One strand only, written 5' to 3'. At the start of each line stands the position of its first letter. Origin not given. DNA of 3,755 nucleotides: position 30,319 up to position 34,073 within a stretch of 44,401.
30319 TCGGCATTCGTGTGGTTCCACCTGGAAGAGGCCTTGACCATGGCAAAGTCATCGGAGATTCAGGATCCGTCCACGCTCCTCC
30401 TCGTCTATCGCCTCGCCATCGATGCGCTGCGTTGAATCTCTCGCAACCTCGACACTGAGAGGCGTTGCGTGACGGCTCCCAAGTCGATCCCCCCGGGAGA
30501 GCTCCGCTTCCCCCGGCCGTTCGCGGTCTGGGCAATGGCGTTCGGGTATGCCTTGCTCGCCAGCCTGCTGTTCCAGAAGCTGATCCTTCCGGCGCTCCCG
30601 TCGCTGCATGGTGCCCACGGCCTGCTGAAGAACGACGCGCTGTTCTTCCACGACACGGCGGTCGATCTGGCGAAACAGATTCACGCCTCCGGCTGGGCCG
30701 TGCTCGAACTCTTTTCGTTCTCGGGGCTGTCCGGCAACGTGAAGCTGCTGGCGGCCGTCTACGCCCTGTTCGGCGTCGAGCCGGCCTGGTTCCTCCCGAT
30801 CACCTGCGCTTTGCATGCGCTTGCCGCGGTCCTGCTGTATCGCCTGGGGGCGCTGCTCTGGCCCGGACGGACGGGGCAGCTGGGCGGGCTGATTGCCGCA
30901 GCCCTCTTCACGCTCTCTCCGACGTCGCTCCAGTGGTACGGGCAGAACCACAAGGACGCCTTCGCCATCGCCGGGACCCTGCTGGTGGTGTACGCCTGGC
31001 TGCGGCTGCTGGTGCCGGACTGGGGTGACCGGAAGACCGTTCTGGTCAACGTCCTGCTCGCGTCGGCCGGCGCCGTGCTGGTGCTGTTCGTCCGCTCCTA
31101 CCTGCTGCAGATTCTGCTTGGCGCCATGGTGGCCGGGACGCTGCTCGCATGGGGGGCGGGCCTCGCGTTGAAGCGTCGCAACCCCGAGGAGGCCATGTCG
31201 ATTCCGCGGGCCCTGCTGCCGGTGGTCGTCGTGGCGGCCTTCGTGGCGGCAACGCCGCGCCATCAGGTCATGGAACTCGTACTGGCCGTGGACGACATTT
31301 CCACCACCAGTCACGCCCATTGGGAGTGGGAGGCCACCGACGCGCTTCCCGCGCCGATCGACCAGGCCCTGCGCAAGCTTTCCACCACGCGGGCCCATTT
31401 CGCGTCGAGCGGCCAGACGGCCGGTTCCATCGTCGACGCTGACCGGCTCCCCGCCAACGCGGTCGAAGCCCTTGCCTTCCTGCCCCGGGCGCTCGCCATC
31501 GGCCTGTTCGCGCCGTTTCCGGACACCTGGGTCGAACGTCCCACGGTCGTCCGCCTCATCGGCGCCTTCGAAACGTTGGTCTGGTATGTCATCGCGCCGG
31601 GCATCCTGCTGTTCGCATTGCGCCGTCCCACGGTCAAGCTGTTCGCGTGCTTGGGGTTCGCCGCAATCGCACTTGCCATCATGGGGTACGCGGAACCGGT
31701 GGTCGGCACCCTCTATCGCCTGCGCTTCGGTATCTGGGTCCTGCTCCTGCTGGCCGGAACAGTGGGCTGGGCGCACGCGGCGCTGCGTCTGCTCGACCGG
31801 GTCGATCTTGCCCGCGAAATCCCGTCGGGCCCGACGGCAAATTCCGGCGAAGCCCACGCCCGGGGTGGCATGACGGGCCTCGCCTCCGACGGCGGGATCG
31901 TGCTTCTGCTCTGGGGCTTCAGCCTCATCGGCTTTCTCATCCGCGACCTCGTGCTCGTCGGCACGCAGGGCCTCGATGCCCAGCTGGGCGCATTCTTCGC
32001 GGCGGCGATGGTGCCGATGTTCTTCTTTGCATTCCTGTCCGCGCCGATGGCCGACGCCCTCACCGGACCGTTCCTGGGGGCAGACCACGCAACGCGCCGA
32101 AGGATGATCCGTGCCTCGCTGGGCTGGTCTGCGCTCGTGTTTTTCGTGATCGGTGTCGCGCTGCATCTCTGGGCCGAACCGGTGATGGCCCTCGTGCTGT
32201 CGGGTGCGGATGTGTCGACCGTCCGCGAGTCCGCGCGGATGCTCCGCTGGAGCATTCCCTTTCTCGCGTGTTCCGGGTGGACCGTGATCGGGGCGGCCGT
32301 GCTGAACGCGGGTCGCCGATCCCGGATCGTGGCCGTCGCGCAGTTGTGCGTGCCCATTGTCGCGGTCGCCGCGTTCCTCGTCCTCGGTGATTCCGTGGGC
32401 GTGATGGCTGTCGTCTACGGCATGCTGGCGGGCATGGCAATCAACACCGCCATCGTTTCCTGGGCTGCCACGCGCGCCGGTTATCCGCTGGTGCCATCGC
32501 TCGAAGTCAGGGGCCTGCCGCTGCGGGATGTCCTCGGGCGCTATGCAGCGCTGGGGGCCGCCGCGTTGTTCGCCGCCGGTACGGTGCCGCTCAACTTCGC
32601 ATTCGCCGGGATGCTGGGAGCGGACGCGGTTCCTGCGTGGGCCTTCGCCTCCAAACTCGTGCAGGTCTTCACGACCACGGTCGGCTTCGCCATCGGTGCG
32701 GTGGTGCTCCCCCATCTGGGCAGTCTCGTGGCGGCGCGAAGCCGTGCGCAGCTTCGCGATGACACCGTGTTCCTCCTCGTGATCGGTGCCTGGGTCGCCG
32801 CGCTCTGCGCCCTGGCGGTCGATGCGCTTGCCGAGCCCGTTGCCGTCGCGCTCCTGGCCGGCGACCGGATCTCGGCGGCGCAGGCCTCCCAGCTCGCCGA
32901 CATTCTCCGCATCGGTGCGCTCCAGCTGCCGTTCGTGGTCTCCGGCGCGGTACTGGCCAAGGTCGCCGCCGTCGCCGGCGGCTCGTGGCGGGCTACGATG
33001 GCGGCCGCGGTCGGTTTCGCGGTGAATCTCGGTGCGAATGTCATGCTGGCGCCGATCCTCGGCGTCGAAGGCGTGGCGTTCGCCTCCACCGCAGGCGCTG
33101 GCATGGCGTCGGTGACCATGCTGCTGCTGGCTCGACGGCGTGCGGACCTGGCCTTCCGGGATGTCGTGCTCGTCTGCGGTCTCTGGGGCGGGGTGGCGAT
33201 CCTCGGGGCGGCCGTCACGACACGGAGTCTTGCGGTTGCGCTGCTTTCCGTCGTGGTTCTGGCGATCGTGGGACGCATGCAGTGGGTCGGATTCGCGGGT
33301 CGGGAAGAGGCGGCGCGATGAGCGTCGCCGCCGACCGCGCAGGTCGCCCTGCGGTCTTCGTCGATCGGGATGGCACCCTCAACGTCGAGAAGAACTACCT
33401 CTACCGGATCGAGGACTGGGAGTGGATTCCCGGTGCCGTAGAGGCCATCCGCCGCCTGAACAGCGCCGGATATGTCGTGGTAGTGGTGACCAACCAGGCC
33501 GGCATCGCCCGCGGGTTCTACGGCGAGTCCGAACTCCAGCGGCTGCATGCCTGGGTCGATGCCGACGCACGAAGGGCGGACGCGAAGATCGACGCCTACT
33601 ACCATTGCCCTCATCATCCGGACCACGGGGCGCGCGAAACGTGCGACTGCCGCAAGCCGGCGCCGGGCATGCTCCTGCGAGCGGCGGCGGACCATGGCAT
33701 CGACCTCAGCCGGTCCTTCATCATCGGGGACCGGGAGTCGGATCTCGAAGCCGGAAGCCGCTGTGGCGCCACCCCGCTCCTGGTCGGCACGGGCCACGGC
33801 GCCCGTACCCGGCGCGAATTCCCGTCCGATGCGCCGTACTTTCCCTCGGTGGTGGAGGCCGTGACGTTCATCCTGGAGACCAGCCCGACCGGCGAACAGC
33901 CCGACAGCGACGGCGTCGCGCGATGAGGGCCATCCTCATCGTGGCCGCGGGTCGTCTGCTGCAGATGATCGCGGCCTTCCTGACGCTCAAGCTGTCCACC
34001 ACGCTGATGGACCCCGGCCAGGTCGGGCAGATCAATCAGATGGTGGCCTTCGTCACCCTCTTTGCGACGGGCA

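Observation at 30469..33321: Polytopic membrane domain fused in-frame to a MurJ/MviN-type flippase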

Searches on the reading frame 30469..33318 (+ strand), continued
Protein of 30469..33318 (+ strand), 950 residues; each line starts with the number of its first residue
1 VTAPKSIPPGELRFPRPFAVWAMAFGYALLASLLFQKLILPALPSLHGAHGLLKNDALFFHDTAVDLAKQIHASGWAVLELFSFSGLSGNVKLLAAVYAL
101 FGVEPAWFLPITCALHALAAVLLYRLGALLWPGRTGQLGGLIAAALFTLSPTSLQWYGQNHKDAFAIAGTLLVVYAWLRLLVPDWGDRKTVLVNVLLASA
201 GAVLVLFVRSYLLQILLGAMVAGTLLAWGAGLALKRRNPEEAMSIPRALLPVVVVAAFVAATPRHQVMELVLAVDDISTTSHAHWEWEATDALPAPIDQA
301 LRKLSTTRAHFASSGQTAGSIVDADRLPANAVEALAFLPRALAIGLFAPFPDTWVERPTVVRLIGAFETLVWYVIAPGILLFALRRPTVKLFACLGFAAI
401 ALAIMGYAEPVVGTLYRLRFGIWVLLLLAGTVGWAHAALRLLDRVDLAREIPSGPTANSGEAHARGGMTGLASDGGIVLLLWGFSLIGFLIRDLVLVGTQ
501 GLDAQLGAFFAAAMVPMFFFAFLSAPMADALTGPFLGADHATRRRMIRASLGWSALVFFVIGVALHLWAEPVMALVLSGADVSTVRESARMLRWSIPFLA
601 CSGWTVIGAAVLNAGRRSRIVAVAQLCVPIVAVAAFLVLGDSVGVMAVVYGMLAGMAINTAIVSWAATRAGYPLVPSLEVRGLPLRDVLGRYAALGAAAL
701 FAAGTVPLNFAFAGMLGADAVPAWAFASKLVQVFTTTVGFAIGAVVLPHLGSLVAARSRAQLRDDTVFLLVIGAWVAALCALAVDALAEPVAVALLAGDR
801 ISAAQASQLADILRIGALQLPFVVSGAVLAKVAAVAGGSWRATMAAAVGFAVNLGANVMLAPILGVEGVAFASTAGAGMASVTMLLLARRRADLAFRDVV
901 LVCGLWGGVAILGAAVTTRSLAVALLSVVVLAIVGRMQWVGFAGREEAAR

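Call 89: search_protein_families(library=ncbifam, proteins=[L040:6972-7895:+, L040:7953-8852:+, L040:8863-9984:+], max_evalue=0.0001)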
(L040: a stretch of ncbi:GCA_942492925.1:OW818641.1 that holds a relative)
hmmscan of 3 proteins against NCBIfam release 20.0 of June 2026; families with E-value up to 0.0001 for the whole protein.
L040:6972-7895:+ (308 aa): 12 families
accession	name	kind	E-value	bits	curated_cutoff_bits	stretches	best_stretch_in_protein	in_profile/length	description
NF038299.1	EPS_HpsN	equivalog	4.3e-13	48.9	425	1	2-220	3-221/317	hormogonium polysaccharide biosynthesis glycosyltransferase HpsN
NF041875.1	EPS_EpsD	equivalog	1.3e-12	47.8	370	1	3-223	2-210/325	exopolysaccharide biosynthesis glycosyltransferase EpsD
TIGR03965.1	mycofact_glyco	equivalog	2.9e-10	39.6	280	1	3-123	77-194/467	mycofactocin biosynthesis glycosyltransferase MftF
NF050050.1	ProtGlycPglI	equivalog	2.8e-09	36.8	500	1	2-100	4-101/306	GalNAc(5)-diNAcBac-PP-undecaprenol beta-1,3-glucosyltransferase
NF047683.1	TeichurnBiosyTuaG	equivalog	4.4e-09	36.3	400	1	3-110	9-113/252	teichuronic acid biosynthesis protein TuaG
NF041394.1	GtaseAglG_Halo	equivalog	9.8e-08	31.6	440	1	10-125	13-124/304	glucosyl-dolichyl phosphate glucuronosyltransferase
NF038302.1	EPS_HpsE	equivalog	3e-06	26.4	300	1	2-116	3-119/307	hormogonium polysaccharide biosynthesis glycosyltransferase HpsE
NF007482.0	PRK10073.1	equivalog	8.8e-06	24.9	423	1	2-112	8-116/334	glycosyltransferase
NF007453.0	PRK10018.1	equivalog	2.1e-05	24.3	382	0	4-93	10-97/280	colanic acid biosynthesis glycosyltransferase WcaA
TIGR04440.1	glyco_TIGR04440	domain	4.8e-05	23.2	70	1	2-121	2-120/215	TIGR00180 family glycosyltransferase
TIGR04017.1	WcaA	equivalog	5e-05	23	495.75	0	4-93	9-96/279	colanic acid biosynthesis glycosyltransferase WcaA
TIGR04283.1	glyco_like_mftF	equivalog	6.7e-05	22.6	182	0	3-106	2-96/221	TIGR04283 family arsenosugar biosynthesis glycosyltransferase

L040:7953-8852:+ (300 aa): 15 families
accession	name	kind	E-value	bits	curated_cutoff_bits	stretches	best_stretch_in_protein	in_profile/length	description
TIGR03466.1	HpnA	hypoth_equivalog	3.5e-19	68.9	367.65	1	5-243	21-267/327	hopanoid-associated sugar epimerase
TIGR01181.1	dTDP_gluc_dehyt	equivalog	3e-14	52.8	365.1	1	30-288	54-306/321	dTDP-glucose 4,6-dehydratase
TIGR04180.1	EDH_00030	hypoth_equivalog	2.2e-13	49.9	475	1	25-223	48-257/297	NAD-dependent 4,6-dehydratase LegB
NF052578.1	StrlDmthSdmBMthl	equivalog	3.5e-13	50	600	1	5-232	21-255/328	sterol demethylase protein SdmB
NF042422.1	oxyalk_red_OleD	equivalog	1.8e-11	44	580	1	6-290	22-325/329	2-alkyl-3-oxoalkanoate reductase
TIGR01746.1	Thioester-redct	subfamily_domain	8.3e-11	41.7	213.35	1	44-227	85-285/371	thioester reductase domain-containing protein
NF058621.1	DiazavRedAvaA7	equivalog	6.7e-10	39.1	400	1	6-287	22-302/304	3-diazoavenalumate denitrifying reductase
NF005539.0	PRK07201.1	equivalog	1.5e-08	33.9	549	1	19-226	49-270/657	SDR family oxidoreductase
NF007582.0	PRK10217.1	equivalog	7.6e-08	31.8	698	1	85-228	128-276/355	dTDP-glucose 4,6-dehydratase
NF042423.1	oxyalk_red_Shew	equivalog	2.8e-07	29.9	580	1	10-234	34-269/331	2-alkyl-3-oxoalkanoate reductase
TIGR01777.1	yfcH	hypoth_equivalog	3e-07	30.3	207.35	1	7-245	21-260/292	TIGR01777 family oxidoreductase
NF007490.0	PRK10084.1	subfamily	6e-07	28.8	649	1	103-230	155-285/361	dTDP-glucose 4,6-dehydratase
NF004520.0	PRK05865.1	equivalog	3.6e-06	25.1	1509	1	5-231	21-207/854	sugar epimerase family protein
TIGR01179.1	galE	equivalog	5e-06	25.6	262.3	1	30-152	51-183/332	UDP-glucose 4-epimerase GalE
TIGR02197.1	heptose_epim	equivalog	5.4e-06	25.8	274.6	1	71-205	94-241/316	ADP-glyceromanno-heptose 6-epimerase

L040:8863-9984:+ (374 aa): 32 families (the best 25 are shown)
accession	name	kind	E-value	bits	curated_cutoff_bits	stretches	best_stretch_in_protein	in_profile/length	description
TIGR03088.1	stp2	hypoth_equivalog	1.4e-39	136.3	409.05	1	27-373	29-373/374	TIGR03088 family PEP-CTERM/XrtA system glycosyltransferase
NF047684.1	TeichurnBiosyTuaC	equivalog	5.2e-27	94.8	550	1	175-373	193-389/391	teichuronic acid biosynthesis protein TuaC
TIGR03449.1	mycothiol_MshA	equivalog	1.6e-26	93.2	462.5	1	133-373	158-403/406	D-inositol-3-phosphate glycosyltransferase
TIGR03999.1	thiol_BshA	equivalog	3.6e-25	88.7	273.7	1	176-373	176-373/375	N-acetyl-alpha-D-glucosaminyl L-malate synthase BshA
NF053787.1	GlcN_PG_synth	equivalog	3.7e-23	82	480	1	174-373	171-359/361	N-acetylglucosaminyl phosphatidylglycerol synthase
NF041876.1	EPS_EpsE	equivalog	1.7e-22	80.2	400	1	174-360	193-383/389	exopolysaccharide biosynthesis GT4 family glycosyltransferase EpsE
TIGR02149.1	glgA_Coryne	subfamily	8.6e-22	77.8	302.4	1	174-374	176-391/391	glycogen synthase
NF038298.1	EPS_HpsO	equivalog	5.3e-18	65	575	1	174-373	176-387/388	hormogonium polysaccharide biosynthesis glycosyltransferase HpsO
TIGR04157.1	glyco_rSAM_CFB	subfamily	1.3e-17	63.9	400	1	184-327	210-355/406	TIGR04157 family glycosyltransferase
TIGR04047.1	MSMEG_0565_glyc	hypoth_equivalog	1.9e-17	63.4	259.85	1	175-370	167-371/373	MSMEG_0565 family glycosyltransferase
NF046085.1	XrtY_assoc_Gly1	equivalog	2.8e-17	62.7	400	1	190-374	198-385/387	XrtY-associated glycosyltransferase XYAG1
NF038229.1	Glyco4_Geo_Pelo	equivalog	1.4e-13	50.5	400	1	194-373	154-336/338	GPMC system family 4 glycosyltransferase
NF038295.1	EPS_HpsP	equivalog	4.4e-13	49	550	1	185-374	191-388/388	hormogonium polysaccharide biosynthesis glycosyltransferase HpsP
NF050056.1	ProtGlycPglH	equivalog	8.9e-13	48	600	1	202-373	180-353/354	GalNAc-alpha-(1->4)-GalNAc-alpha-(1->3)-diNAcBac-PP-undecaprenol alpha-1,4-N-acetyl-D-galactosaminyltransferase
NF050063.1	ProtGlycPglJ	equivalog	7.2e-12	45.2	500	1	202-369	195-362/363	N-acetylgalactosamine-N,N'-diacetylbacillosaminyl-diphospho-undecaprenol 4-alpha-N-acetylgalactosaminyltransferase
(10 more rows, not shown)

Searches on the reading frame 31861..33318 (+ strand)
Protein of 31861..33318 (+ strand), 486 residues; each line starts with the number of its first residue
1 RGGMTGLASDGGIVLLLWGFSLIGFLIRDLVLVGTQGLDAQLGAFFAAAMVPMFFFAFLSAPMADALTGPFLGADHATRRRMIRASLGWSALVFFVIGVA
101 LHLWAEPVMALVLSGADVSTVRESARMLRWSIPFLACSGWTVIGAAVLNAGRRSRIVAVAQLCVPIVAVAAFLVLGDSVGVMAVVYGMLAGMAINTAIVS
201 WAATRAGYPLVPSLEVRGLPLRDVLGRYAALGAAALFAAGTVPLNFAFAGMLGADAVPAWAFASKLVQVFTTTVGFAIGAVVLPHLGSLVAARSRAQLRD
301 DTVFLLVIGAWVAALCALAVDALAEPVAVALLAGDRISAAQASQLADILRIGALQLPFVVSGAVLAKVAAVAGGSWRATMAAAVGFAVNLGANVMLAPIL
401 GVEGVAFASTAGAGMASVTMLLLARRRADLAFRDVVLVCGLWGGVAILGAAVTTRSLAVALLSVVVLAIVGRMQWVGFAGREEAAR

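Call 54: search_solved_structures(query=window:31861-33318:+, max_evalue=0.01, show_alignments=3)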
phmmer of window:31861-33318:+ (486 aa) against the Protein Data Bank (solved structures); distinct sequences matched with E-value up to 0.01: 1.
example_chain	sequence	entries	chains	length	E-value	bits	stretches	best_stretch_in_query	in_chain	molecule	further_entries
7waw_A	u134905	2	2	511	8.6e-06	28.7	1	20-344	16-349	lipid II flippase MurJ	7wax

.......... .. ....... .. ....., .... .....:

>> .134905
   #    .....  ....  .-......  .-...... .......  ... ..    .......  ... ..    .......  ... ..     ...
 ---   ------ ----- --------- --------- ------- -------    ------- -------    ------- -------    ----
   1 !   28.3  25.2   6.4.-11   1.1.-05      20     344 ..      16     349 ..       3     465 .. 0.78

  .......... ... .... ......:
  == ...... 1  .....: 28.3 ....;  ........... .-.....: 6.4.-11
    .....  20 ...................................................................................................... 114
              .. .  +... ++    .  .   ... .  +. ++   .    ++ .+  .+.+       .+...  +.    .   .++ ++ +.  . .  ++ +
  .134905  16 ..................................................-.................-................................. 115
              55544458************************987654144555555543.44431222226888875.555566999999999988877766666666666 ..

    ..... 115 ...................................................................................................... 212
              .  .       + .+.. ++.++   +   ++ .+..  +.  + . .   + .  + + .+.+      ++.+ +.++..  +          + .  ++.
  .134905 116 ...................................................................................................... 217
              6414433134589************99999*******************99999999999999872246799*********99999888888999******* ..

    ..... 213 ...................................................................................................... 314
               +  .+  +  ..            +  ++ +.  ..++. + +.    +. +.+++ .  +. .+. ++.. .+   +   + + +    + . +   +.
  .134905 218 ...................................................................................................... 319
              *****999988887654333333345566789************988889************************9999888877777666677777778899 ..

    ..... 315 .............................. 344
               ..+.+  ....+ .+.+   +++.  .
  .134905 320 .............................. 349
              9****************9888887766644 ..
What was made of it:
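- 31942..31947 (+): Codons of R492-D493, invariant and aligned with MurJ R24-D25 in TM1. phmmer alignment to MurJ 7waw (call 54).
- On Lipid II flippase MurJ proper (NCBIfam TIGR01695 equivalog): In the alignment to 7waw, R24 aligns with R492 (kept), R270 with K729 (conservative), R18 with Leu and R52 with Phe (call 54).
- MurJ R18 and R52 are not conserved (call 54). MurJ R18 and R52 are replaced by hydrophobic residues (call 54).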

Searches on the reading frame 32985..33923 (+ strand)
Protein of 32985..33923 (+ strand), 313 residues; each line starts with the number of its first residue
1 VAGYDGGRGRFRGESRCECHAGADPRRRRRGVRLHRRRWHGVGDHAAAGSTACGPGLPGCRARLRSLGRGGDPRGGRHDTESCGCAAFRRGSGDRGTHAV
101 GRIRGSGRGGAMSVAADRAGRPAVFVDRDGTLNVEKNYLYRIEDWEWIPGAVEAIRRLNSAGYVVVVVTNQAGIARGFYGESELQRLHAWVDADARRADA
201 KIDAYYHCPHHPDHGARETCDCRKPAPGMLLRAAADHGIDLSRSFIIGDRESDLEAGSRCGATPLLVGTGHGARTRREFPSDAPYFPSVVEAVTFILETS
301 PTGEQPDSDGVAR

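Call 23: search_protein_families(library=pfam, proteins=[window:32985-33923:+], max_evalue=0.001)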
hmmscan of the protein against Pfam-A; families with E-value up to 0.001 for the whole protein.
window:32985-33923:+ (313 aa): 6 families
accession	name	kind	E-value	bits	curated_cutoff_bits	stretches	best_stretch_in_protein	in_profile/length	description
PF13242.12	Hydrolase_like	-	4.2e-15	55.9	22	1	222-285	2-66/75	HAD-hyrolase-like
PF08645.17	PNK3P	-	3.3e-08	33.8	22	1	127-249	6-125/161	Polynucleotide kinase 3 phosphatase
PF00702.32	Hydrolase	-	2.9e-07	31.5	26.4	1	143-261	95-191/191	haloacid dehalogenase-like hydrolase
PF13419.12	HAD_2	-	2.6e-06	28.1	23.8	1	218-263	129-174/178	Haloacid dehalogenase-like hydrolase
PF13344.12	Hydrolase_6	-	3.3e-06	27.5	27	1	125-179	2-47/101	Haloacid dehalogenase-like hydrolase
PF12710.13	HAD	-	0.00068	20.5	27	1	144-256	82-187/189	haloacid dehalogenase-like hydrolase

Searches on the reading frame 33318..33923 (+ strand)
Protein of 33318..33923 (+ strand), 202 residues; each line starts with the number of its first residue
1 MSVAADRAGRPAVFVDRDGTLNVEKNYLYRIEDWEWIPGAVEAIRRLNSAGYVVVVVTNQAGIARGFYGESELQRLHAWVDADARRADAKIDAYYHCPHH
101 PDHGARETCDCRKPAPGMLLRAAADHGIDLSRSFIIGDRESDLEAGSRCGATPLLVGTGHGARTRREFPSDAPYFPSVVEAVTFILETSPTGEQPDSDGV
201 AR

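Call 56: search_protein_families(library=ncbifam, proteins=[window:33318-33923:+], max_evalue=0.01)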
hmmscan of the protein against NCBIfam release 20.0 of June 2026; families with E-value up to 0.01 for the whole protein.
window:33318-33923:+ (202 aa): 17 families
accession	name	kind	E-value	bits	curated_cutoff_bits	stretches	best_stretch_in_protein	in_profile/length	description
NF006506.0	PRK08942.1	equivalog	2e-55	187.1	178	1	11-185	4-177/182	D-glycero-beta-D-manno-heptose 1,7-bisphosphate 7-phosphatase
TIGR00213.1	GmhB_yaeD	subfamily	2.2e-46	157.7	149.6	1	11-149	2-142/176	D-glycero-beta-D-manno-heptose 1,7-bisphosphate 7-phosphatase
TIGR01656.1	Histidinol-ppas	subfamily_domain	1e-40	139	84.15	1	11-153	1-142/149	histidinol-phosphate phosphatase domain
NF050049.1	HBPPhtaseGmhB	domain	9.6e-39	132.9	250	1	12-154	5-141/171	D-glycero-alpha-D-manno-heptose-1,7-bisphosphate 7-phosphatase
TIGR01662.1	HAD-SF-IIIA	subfamily_domain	3e-33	114.9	44.6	1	12-156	2-138/141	HAD-IIIA family hydrolase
NF005264.0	PRK06769.1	equivalog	4.9e-27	94.8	217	1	12-168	6-148/175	HAD-IIIA family hydrolase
NF003937.0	PRK05446.1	equivalog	1.3e-20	73.7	443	1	11-154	4-146/355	bifunctional histidinol-phosphatase/imidazoleglycerol-phosphate dehydratase HisB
TIGR01261.1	hisB_Nterm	equivalog_domain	1.2e-19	70.3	140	1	11-147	2-137/161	histidinol-phosphatase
TIGR01460.1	HAD-SF-IIA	subfamily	3e-08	33.7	100.15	1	31-64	10-43/246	HAD-IIA family hydrolase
TIGR03351.1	PhnX-like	hypoth_equivalog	3.3e-07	30.5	218.9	1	32-168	84-200/220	phosphonatase-like hydrolase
TIGR01664.1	DNA-3'-Pase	equivalog_domain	1.1e-06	28.7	107.65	1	30-139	36-136/167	DNA 3'-phosphatase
TIGR01452.1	PGP_euk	subfamily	2.7e-06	27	201.95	1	106-159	195-249/279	phosphoglycolate/pyridoxal phosphate family phosphatase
NF009695.0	PRK13222.1-2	equivalog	3.8e-06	26.6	225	1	108-159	145-196/226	phosphoglycolate phosphatase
TIGR01449.2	PGP_bact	equivalog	3.6e-05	23.4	180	1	108-161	136-189/213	phosphoglycolate phosphatase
TIGR01663.1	PNK-3'Pase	equivalog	0.001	17.6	502.8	1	18-68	172-226/520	bifunctional polynucleotide phosphatase/kinase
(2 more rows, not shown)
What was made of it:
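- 33318..33926 (+): Downstream GmhB (D-glycero-beta-D-manno-heptose 1,7-bisphosphate 7-phosphatase). Its ATG overlaps the fusion's TGA (ATGA), which suggests translational coupling. NCBIfam NF006506 scores 187 bits, above its 178-bit cut-off (call 56).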
